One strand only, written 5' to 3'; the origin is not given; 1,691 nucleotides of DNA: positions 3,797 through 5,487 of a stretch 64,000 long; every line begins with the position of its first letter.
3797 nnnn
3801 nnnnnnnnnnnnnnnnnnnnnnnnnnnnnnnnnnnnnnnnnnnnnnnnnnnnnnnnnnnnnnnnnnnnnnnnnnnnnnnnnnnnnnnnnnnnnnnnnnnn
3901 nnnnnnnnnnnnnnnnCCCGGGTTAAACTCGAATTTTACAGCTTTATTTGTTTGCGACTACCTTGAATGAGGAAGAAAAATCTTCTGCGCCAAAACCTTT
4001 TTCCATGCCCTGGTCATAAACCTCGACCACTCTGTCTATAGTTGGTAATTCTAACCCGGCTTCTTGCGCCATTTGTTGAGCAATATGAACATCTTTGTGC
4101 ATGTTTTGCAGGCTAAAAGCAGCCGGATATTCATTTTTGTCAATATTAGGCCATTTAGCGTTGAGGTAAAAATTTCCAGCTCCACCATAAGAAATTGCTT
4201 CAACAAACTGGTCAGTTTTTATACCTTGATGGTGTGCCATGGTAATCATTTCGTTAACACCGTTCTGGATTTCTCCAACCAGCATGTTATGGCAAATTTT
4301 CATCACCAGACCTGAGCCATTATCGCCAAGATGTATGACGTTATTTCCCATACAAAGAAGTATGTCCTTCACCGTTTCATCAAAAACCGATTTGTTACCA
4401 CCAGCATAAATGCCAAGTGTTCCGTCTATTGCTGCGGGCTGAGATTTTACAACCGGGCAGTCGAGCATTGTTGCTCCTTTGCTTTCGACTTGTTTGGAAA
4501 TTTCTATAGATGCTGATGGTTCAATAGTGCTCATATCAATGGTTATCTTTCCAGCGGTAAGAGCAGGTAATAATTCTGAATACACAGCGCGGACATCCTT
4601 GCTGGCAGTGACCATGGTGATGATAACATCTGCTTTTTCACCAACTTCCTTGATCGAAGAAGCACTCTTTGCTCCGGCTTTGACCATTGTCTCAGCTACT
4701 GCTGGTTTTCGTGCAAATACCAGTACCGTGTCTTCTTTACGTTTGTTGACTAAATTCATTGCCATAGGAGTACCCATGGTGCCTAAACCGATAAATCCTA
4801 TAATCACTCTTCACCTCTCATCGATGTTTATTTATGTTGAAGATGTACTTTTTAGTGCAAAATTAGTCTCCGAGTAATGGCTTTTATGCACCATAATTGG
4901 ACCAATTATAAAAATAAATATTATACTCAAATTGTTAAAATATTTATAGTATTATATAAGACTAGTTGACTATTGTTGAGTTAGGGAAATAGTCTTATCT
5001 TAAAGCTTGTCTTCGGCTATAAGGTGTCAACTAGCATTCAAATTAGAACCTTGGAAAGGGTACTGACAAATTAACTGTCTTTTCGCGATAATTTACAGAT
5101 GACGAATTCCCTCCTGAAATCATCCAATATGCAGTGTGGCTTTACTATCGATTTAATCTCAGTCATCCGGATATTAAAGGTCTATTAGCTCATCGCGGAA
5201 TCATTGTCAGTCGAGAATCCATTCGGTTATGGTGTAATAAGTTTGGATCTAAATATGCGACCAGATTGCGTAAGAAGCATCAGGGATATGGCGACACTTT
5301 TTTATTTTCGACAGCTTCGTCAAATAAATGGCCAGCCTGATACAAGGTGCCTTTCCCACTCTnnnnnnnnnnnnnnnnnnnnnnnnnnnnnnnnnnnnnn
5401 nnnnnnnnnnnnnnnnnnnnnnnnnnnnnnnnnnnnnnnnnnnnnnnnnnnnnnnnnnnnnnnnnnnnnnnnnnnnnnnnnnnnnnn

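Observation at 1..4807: Sugar-catabolic cluster resembling sulfoglycolysis (YihT/YihR/YihU-like) but with a FucI-family isomerase and a Gfo/Idh/MocA oxidoreductase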

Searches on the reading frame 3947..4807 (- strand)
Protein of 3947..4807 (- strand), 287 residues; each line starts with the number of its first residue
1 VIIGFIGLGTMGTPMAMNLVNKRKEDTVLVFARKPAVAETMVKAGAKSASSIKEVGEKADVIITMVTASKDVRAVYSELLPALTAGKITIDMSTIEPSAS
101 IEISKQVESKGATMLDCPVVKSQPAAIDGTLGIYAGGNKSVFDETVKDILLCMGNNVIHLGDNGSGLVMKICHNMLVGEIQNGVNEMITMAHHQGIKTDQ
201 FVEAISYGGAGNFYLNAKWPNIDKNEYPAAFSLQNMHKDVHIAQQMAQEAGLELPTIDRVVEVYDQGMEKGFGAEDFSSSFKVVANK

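Call 4: search_protein_families(library=pfam, proteins=[window:3947-4807:-], max_evalue=0.01)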
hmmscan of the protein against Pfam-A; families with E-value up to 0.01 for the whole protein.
window:3947-4807:- (287 aa): 6 families
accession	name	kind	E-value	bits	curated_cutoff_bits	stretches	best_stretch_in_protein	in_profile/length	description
PF03446.21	NAD_binding_2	-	6.1e-42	143.8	21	1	3-161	2-161/161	NAD binding domain of 6-phosphogluconate dehydrogenase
PF14833.11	NAD_binding_11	-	1.1e-22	81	30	1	164-283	1-121/122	NAD-binding of NADP-dependent 3-hydroxyisobutyrate dehydrogenase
PF03807.23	F420_oxidored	-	4.8e-08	33.9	21.6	1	3-93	2-92/94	NADP oxidoreductase coenzyme F420-dependent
PF21761.2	RedAm-like_C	-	6.7e-05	23.6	27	1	183-284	22-125/127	NADPH-dependent reductive aminase-like, C-terminal domain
PF01488.26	Shikimate_DH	-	0.00057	20.4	24.3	1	4-70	16-87/138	Shikimate / quinate 5-dehydrogenase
PF07991.19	KARI_N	-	0.0067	16.4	20.6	0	3-88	7-90/165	Acetohydroxy acid isomeroreductase, NADPH-binding domain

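Call 5: search_protein_families(library=ncbifam, proteins=[window:3947-4807:-], max_evalue=0.01)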
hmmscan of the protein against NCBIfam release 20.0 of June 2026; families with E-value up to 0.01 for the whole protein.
window:3947-4807:- (287 aa): 20 families
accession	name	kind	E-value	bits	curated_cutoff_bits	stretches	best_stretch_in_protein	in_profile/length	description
NF008592.0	PRK11559.1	equivalog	1.1e-59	202.1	397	1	2-279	4-281/296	2-hydroxy-3-oxopropionate reductase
TIGR01692.1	HIBADH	equivalog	9.2e-58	195.8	291.6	1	5-283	1-286/288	3-hydroxyisobutyrate dehydrogenase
TIGR01505.1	tartro_sem_red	equivalog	4.3e-56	190.3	340.75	1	3-281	2-280/291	2-hydroxy-3-oxopropionate reductase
NF012005.0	PRK15461.1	equivalog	1.9e-48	165.2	348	1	2-285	3-287/298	sulfolactaldehyde 3-reductase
NF043037.1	ThreonDh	equivalog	1.9e-36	126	350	1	3-284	5-287/297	L-threonate dehydrogenase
NF011633.0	PRK15059.1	equivalog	3.5e-34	118.3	451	1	1-279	1-278/292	2-hydroxy-3-oxopropionate reductase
NF007161.0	PRK09599.1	subfamily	8e-17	61.4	271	1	1-176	1-179/302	NADP-dependent phosphogluconate dehydrogenase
TIGR00872.1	gnd_rel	equivalog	8e-14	51.6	297.2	1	1-186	1-187/299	phosphogluconate dehydrogenase (NAD(+)-dependent, decarboxylating)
NF006765.0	PRK09287.1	equivalog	6.3e-13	48.4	413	1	3-176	6-189/476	NADP-dependent phosphogluconate dehydrogenase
TIGR00873.1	gnd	equivalog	4.8e-12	45.4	426.7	1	3-181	2-191/467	decarboxylating NADP(+)-dependent phosphogluconate dehydrogenase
TIGR00112.1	proC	equivalog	5.5e-05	22.9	196.75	1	3-90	1-91/263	pyrroline-5-carboxylate reductase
NF005814.0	PRK07680.1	equivalog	0.0007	18.8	278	1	1-114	1-115/275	late competence protein ComER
NF000942.0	PRK00094.1-4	subfamily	0.001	18.4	257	0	3-49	5-49/334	NAD(P)H-dependent glycerol-3-phosphate dehydrogenase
NF005650.0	PRK07417.1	equivalog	0.002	17.4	290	1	1-96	2-95/281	prephenate/arogenate dehydrogenase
NF009828.0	PRK13303.1-3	subfamily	0.003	16.7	177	1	3-68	4-69/263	aspartate dehydrogenase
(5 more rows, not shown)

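Call 68: search_solved_structures(query=window:3947-4807:-, max_evalue=1e-30)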
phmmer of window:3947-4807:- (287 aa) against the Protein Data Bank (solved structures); distinct sequences matched with E-value up to 1e-30: 12.
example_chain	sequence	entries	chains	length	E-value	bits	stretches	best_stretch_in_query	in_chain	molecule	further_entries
1vpd_A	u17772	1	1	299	1e-45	159.5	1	1-279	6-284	TARTRONATE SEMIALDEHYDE REDUCTASE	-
3pef_A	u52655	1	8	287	1.1e-38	136.5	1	3-283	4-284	6-phosphogluconate dehydrogenase, NAD-binding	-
3pdu_A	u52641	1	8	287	1.8e-38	135.8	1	3-284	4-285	3-hydroxyisobutyrate dehydrogenase family protein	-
3doj_A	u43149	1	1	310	5e-38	134.3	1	1-283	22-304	Dehydrogenase-like protein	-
3q3c_A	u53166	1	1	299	9.2e-37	130.2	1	3-280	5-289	Probable 3-hydroxyisobutyrate dehydrogenase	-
3obb_A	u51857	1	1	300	9.3e-37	130.2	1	3-280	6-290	Probable 3-hydroxyisobutyrate dehydrogenase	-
3cky_A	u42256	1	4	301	1.4e-36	129.6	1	3-283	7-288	2-hydroxymethyl glutarate dehydrogenase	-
2gf2_A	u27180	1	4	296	2.5e-34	122.2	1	1-284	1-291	3-hydroxyisobutyrate dehydrogenase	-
2i9p_A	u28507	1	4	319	3.3e-34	121.8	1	1-284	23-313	3-hydroxyisobutyrate dehydrogenase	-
5je8_A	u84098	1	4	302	7.7e-33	117.3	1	3-285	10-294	3-hydroxyisobutyrate dehydrogenase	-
6sm7_A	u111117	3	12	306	1.9e-31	112.8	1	3-281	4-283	3-sulfolactaldehyde reductase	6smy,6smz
3w6u_A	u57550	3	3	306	2.7e-31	112.3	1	1-274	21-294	6-phosphogluconate dehydrogenase, NAD-binding protein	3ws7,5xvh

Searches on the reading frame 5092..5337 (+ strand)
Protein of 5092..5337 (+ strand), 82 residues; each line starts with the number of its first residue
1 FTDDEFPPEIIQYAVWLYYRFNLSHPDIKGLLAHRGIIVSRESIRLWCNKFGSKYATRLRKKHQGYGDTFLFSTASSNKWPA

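Call 57: search_protein_families(library=pfam, proteins=[window:5092-5337:+], max_evalue=0.01)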
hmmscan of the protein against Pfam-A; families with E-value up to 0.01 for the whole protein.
seq(82 aa): 0 families

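Call 58: search_protein_families(library=ncbifam, proteins=[window:5092-5337:+], max_evalue=0.01)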
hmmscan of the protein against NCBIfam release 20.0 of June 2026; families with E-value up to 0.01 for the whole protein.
seq(82 aa): 1 family
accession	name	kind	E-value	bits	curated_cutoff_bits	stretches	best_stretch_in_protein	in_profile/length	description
NF033587.1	transpos_IS6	equivalog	4.6e-15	55.9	125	1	3-64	3-64/202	IS6 family transposase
